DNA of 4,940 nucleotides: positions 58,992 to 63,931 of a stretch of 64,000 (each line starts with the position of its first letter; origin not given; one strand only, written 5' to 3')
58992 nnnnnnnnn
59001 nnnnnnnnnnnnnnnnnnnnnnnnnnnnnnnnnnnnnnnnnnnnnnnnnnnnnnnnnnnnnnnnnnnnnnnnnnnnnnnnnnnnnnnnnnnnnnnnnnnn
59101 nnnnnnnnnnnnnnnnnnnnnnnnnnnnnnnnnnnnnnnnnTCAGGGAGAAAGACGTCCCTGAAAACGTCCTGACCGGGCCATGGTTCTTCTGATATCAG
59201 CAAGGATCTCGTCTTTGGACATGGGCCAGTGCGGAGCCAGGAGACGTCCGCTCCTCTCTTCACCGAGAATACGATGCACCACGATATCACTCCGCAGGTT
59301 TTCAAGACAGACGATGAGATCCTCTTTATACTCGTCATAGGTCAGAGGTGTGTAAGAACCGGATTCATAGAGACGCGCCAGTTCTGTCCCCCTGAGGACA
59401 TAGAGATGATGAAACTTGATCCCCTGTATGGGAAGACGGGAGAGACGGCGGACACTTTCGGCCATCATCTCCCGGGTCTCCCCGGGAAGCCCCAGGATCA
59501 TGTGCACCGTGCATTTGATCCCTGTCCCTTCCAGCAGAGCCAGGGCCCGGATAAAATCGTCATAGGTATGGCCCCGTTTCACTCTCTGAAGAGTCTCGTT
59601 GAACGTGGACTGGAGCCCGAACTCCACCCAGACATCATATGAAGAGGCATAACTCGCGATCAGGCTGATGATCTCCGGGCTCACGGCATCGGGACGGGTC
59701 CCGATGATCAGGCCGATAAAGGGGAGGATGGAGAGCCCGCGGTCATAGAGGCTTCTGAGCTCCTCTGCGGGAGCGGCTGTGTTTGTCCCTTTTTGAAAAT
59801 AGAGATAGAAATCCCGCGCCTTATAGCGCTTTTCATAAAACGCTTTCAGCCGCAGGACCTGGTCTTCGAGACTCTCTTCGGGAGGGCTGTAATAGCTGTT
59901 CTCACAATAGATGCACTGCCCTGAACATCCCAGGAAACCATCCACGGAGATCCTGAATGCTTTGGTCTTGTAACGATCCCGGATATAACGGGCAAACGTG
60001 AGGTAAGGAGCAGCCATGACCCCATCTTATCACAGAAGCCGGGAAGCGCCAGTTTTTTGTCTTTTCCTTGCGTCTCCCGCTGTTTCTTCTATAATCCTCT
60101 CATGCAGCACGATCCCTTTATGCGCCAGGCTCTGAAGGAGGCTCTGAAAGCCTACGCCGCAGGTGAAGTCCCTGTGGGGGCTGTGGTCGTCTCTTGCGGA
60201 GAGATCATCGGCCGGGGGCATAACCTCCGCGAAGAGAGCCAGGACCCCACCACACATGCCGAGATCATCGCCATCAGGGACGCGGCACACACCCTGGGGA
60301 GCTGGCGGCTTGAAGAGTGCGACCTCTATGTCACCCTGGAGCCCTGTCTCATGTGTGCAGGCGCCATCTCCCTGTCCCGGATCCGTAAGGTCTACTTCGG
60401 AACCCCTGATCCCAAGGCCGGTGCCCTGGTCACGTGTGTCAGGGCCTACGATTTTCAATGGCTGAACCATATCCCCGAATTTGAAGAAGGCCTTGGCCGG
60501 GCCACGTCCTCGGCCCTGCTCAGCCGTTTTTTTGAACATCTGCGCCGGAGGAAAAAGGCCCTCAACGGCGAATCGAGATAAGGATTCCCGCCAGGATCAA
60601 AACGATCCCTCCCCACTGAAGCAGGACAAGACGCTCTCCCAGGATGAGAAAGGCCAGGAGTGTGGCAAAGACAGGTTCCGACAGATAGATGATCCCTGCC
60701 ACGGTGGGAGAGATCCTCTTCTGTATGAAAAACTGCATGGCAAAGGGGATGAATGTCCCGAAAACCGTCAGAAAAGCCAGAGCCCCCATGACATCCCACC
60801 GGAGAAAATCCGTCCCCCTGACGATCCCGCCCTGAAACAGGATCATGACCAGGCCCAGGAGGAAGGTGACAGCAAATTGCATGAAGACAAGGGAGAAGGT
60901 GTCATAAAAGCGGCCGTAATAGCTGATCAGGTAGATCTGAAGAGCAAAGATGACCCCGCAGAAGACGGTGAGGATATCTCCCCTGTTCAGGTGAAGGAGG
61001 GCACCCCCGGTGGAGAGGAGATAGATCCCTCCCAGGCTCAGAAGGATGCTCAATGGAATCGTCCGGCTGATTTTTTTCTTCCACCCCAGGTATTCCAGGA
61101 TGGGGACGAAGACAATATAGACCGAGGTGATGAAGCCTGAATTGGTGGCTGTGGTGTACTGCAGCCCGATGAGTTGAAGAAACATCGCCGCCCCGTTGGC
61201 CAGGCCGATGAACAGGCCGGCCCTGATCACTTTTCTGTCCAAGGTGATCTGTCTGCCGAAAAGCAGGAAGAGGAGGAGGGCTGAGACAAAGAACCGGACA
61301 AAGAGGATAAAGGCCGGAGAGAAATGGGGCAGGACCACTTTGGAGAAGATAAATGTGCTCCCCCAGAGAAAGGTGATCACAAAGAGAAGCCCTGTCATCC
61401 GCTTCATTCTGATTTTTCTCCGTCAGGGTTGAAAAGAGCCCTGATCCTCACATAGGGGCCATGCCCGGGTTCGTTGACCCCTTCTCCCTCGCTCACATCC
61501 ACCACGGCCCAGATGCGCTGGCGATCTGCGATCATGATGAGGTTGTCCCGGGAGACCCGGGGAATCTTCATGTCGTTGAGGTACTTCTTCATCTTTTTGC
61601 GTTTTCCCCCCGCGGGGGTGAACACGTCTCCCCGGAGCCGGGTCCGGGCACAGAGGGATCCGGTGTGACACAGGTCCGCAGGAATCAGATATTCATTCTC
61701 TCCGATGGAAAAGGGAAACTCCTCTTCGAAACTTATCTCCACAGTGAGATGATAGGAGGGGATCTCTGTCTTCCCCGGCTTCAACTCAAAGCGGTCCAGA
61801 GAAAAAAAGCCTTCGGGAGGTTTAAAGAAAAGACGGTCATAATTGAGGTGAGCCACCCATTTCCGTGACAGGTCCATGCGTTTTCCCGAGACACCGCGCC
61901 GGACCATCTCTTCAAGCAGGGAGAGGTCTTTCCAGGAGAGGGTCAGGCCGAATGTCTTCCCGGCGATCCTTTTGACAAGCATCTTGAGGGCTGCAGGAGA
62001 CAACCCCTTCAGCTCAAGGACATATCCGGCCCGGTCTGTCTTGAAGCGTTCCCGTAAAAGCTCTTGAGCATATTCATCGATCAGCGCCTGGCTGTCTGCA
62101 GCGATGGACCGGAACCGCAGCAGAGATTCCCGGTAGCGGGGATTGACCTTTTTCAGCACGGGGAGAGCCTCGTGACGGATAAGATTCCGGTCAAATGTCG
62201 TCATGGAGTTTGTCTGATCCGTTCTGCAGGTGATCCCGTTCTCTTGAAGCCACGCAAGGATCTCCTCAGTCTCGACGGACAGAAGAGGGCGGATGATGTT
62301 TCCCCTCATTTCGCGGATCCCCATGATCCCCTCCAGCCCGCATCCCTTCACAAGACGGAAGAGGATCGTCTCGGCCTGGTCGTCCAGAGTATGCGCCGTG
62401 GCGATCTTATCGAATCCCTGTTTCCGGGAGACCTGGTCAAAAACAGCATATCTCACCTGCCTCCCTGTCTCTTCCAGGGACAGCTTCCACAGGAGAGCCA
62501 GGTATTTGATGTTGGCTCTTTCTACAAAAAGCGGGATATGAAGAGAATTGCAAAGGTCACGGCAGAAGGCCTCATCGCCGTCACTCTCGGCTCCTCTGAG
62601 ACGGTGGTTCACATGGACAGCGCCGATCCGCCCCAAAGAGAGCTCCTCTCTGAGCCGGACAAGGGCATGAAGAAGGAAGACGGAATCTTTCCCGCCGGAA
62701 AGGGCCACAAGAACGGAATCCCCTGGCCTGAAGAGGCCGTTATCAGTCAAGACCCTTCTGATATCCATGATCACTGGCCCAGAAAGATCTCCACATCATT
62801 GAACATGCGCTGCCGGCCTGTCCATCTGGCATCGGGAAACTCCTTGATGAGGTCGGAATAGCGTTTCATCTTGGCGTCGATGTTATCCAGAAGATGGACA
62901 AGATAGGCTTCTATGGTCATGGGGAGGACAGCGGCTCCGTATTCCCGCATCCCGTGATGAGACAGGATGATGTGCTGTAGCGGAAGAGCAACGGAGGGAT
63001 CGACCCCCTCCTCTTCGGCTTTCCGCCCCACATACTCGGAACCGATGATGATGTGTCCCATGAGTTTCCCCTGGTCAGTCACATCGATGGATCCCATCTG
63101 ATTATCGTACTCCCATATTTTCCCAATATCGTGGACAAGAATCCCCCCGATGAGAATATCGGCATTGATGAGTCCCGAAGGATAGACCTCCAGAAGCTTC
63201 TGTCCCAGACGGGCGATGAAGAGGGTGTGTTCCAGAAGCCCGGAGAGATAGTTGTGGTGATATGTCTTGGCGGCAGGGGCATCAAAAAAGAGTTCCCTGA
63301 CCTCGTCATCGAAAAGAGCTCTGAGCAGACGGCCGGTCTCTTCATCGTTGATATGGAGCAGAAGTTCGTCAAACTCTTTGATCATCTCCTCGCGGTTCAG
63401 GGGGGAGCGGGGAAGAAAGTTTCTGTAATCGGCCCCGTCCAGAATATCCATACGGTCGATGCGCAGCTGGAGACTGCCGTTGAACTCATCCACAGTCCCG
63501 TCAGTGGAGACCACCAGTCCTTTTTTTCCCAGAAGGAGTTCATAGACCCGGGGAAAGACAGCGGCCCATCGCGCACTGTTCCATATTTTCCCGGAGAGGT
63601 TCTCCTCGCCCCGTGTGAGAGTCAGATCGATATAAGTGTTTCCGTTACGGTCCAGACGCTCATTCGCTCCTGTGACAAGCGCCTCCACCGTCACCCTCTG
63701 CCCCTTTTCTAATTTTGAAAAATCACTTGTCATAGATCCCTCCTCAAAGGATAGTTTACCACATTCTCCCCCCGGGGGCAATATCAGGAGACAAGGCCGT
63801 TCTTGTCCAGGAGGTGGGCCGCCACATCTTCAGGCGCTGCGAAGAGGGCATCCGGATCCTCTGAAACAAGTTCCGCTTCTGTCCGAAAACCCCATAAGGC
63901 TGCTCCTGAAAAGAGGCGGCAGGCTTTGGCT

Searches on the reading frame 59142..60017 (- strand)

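Call 69: search_protein_families(library=pfam, proteins=[window:59142-60017:-], max_evalue=0.0001)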
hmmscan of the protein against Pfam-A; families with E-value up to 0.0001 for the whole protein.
window:59142-60017:- (291 aa): 2 families
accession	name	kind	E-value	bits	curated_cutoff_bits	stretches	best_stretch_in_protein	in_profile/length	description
PF16199.10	Radical_SAM_C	-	5.1e-24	84.6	31.9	1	197-280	1-84/85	Radical_SAM C-terminal domain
PF04055.27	Radical_SAM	-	7.4e-20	72.2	29.5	1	30-191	6-165/166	Radical SAM superfamily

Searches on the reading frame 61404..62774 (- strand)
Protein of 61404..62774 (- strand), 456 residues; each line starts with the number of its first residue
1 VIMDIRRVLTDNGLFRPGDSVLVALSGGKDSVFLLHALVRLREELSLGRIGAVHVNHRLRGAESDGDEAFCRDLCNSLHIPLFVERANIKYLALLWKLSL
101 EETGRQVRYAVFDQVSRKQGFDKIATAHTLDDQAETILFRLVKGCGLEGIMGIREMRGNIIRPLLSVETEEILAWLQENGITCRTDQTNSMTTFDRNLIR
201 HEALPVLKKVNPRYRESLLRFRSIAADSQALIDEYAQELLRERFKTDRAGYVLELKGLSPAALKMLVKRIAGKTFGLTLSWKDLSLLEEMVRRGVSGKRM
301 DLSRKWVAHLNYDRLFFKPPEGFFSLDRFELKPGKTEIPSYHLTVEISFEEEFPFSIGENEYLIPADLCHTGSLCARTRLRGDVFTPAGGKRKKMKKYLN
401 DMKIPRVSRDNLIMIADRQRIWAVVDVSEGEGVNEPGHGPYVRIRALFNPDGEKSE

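Call 69: search_protein_families(library=pfam, proteins=[window:61404-62774:-], max_evalue=0.0001)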
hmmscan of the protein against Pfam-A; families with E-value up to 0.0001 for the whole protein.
window:61404-62774:- (456 aa): 2 families
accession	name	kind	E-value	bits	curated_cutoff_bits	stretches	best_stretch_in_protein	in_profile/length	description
PF01171.26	ATP_bind_3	-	2.1e-52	177.9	27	1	21-202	2-182/182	PP-loop family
PF11734.13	TilS_C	-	1.2e-07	31.4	22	1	377-432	4-60/74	TilS substrate C-terminal domain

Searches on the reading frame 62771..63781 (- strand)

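Call 69: search_protein_families(library=pfam, proteins=[window:62771-63781:-], max_evalue=0.0001)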
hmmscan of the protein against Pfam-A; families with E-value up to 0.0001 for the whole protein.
window:62771-63781:- (336 aa): 1 family
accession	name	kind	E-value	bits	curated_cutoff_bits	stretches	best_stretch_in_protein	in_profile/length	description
PF01966.28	HD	-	9.3e-12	45.7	22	1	183-303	2-115/116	HD domain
